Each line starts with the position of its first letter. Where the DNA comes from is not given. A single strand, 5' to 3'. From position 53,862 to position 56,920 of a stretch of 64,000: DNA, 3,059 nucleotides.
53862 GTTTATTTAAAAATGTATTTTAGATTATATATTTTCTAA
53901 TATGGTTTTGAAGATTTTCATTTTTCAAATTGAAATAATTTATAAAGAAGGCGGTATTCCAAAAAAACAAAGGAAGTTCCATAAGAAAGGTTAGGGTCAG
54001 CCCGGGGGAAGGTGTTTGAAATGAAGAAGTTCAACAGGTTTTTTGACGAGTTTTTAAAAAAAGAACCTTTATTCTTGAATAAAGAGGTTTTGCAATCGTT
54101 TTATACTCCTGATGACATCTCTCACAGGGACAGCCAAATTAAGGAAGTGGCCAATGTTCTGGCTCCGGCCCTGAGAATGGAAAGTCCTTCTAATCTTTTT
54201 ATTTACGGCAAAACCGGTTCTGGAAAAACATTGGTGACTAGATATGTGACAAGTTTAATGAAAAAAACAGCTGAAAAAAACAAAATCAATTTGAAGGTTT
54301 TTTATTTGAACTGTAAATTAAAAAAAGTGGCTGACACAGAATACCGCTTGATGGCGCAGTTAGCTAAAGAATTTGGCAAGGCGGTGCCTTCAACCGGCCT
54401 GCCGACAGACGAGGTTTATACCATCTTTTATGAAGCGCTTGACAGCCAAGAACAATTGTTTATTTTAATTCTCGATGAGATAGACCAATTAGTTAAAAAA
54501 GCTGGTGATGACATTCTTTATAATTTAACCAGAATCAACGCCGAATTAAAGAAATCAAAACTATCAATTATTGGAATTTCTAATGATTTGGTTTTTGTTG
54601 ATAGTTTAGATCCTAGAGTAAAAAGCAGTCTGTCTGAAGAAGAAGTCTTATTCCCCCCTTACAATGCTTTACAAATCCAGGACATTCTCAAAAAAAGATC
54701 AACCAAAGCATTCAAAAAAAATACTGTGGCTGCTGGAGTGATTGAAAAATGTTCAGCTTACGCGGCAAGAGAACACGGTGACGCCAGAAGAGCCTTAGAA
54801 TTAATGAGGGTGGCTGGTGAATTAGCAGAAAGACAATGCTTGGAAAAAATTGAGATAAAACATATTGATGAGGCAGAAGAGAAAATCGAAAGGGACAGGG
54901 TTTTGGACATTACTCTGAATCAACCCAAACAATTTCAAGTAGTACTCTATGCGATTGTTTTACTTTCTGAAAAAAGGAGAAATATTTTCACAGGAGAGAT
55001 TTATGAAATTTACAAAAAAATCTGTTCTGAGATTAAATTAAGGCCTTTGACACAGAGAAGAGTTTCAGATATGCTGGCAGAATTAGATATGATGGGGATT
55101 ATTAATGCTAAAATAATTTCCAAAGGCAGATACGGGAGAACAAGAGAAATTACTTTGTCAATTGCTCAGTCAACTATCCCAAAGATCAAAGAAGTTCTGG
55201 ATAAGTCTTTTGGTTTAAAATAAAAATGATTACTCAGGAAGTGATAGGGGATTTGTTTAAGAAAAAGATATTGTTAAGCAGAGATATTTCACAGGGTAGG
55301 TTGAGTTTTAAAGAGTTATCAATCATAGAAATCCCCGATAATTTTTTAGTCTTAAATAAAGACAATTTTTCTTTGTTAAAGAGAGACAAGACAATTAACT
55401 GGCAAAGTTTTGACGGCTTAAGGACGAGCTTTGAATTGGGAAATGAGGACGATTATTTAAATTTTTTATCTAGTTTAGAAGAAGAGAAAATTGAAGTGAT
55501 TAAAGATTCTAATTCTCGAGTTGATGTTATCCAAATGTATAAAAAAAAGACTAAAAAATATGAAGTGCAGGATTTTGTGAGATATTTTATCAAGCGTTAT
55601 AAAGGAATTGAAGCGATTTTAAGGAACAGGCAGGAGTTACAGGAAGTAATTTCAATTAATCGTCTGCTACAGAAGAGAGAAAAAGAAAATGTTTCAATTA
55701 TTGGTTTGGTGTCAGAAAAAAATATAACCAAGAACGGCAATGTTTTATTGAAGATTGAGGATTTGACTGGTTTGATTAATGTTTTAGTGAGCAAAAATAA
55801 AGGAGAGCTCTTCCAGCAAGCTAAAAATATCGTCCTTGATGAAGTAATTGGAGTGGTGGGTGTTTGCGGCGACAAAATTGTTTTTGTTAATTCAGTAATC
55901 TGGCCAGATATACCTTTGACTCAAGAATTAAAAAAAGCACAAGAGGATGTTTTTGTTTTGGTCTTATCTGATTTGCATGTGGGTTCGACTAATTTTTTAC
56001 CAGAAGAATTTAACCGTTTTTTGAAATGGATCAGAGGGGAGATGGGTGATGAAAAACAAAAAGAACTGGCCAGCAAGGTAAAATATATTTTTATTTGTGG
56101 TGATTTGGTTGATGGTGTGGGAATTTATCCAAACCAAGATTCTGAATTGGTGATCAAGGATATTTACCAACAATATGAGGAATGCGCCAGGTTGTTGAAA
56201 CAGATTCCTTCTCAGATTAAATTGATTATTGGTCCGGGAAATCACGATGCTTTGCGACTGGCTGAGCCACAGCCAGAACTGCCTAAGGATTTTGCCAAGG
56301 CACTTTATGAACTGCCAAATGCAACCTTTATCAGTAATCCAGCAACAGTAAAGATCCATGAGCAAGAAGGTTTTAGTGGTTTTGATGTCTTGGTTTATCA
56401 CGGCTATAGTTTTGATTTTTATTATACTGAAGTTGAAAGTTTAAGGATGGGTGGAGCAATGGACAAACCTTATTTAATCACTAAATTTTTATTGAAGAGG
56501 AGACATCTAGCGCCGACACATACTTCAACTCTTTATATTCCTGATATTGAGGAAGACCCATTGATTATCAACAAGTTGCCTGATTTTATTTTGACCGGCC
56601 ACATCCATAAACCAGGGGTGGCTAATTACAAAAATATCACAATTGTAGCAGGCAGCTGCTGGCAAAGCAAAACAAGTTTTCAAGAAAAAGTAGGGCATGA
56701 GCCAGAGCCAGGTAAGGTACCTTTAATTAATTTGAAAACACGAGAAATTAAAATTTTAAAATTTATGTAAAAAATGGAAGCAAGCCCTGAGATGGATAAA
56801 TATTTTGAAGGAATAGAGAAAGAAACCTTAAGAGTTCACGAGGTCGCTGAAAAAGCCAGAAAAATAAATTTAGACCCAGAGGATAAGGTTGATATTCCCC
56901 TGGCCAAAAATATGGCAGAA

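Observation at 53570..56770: Origin of replication with ORB-like boxes adjacent to orc1/cdc6-polD operon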

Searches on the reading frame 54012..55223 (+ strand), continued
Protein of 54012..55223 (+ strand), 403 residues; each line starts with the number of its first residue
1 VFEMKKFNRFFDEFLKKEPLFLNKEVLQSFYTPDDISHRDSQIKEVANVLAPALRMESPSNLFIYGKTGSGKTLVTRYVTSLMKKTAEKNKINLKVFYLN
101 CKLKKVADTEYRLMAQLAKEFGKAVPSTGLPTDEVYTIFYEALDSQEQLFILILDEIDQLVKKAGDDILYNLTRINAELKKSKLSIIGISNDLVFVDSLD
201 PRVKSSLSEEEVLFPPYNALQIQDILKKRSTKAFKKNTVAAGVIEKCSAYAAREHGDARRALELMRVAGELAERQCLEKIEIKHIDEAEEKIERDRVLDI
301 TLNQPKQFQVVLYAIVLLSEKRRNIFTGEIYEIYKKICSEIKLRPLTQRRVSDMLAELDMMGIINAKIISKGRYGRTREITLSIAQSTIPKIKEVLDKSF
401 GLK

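Call 68: search_solved_structures(query=window:54021-55223:+, max_evalue=1e-90, show_alignments=2)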
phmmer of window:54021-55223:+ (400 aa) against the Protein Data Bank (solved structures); distinct sequences matched with E-value up to 1e-90: 2.
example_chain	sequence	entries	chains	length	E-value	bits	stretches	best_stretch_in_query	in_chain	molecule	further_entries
2qby_A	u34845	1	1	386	2.4e-108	365.7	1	16-387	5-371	Cell division control protein 6 homolog 1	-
2v1u_A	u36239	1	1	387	2.8e-97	329.2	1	17-381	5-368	CELL DIVISION CONTROL PROTEIN 6 HOMOLOG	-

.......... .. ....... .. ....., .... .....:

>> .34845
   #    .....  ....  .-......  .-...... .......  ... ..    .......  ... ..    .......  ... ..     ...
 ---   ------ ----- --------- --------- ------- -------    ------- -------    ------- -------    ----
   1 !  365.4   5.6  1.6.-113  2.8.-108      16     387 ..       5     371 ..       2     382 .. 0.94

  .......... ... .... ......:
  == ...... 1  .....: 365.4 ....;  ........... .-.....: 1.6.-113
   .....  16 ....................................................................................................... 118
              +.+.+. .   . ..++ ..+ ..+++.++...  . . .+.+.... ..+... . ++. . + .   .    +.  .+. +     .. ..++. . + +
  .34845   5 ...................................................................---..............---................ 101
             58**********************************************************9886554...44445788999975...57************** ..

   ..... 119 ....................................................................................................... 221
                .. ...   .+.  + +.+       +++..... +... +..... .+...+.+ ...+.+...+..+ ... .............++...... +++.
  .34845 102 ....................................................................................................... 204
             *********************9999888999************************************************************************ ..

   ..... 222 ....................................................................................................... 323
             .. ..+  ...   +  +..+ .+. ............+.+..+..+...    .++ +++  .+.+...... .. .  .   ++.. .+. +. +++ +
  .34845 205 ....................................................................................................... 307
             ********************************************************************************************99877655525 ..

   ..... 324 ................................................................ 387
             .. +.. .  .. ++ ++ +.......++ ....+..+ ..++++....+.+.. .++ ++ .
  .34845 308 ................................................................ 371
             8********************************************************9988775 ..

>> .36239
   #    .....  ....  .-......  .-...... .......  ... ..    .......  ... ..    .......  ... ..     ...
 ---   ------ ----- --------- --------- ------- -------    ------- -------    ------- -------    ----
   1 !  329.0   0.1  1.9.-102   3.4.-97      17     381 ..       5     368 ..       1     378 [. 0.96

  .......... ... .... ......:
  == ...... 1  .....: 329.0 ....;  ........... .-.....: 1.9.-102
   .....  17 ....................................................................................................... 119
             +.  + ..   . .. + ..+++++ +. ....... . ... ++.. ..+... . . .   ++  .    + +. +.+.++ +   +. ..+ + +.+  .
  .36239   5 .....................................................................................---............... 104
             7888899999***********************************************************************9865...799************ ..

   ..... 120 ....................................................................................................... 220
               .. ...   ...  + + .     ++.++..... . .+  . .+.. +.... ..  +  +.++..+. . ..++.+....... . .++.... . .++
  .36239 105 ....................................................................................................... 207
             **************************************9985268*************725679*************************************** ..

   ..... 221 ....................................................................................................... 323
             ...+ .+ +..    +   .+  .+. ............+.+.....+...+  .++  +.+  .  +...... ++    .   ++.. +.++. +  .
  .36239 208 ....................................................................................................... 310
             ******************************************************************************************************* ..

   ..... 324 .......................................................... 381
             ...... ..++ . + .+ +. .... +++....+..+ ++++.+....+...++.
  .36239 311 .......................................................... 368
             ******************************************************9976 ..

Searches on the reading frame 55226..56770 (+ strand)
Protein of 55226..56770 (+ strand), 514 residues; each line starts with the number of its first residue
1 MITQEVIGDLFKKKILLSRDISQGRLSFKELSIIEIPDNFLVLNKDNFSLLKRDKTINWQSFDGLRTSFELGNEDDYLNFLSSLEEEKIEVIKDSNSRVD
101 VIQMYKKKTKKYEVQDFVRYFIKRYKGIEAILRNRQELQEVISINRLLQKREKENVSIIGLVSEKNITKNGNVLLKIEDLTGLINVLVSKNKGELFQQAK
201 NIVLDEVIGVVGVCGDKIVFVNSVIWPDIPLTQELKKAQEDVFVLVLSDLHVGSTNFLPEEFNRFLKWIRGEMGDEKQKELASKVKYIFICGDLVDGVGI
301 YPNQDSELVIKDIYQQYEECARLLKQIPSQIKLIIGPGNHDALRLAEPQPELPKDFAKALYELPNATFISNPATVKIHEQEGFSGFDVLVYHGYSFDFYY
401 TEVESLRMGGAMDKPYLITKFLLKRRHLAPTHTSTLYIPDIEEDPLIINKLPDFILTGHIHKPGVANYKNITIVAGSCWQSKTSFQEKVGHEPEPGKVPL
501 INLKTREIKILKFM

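Call 4: search_protein_families(library=pfam, proteins=[window:55226-56770:+])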
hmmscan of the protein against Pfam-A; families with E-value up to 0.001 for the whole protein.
window:55226-56770:+ (514 aa): 3 families
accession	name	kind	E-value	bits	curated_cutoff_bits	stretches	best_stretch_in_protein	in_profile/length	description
PF04042.21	DNA_pol_E_B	-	1.2e-12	48.1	29.1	1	244-459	1-203/210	DNA polymerase alpha/epsilon subunit B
PF00149.33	Metallophos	-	4.4e-12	47.3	21.5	1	244-463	3-191/191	Calcineurin-like phosphoesterase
PF01336.31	tRNA_anti-codon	-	2.2e-05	24.7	27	1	156-213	1-56/75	OB-fold nucleic acid binding domain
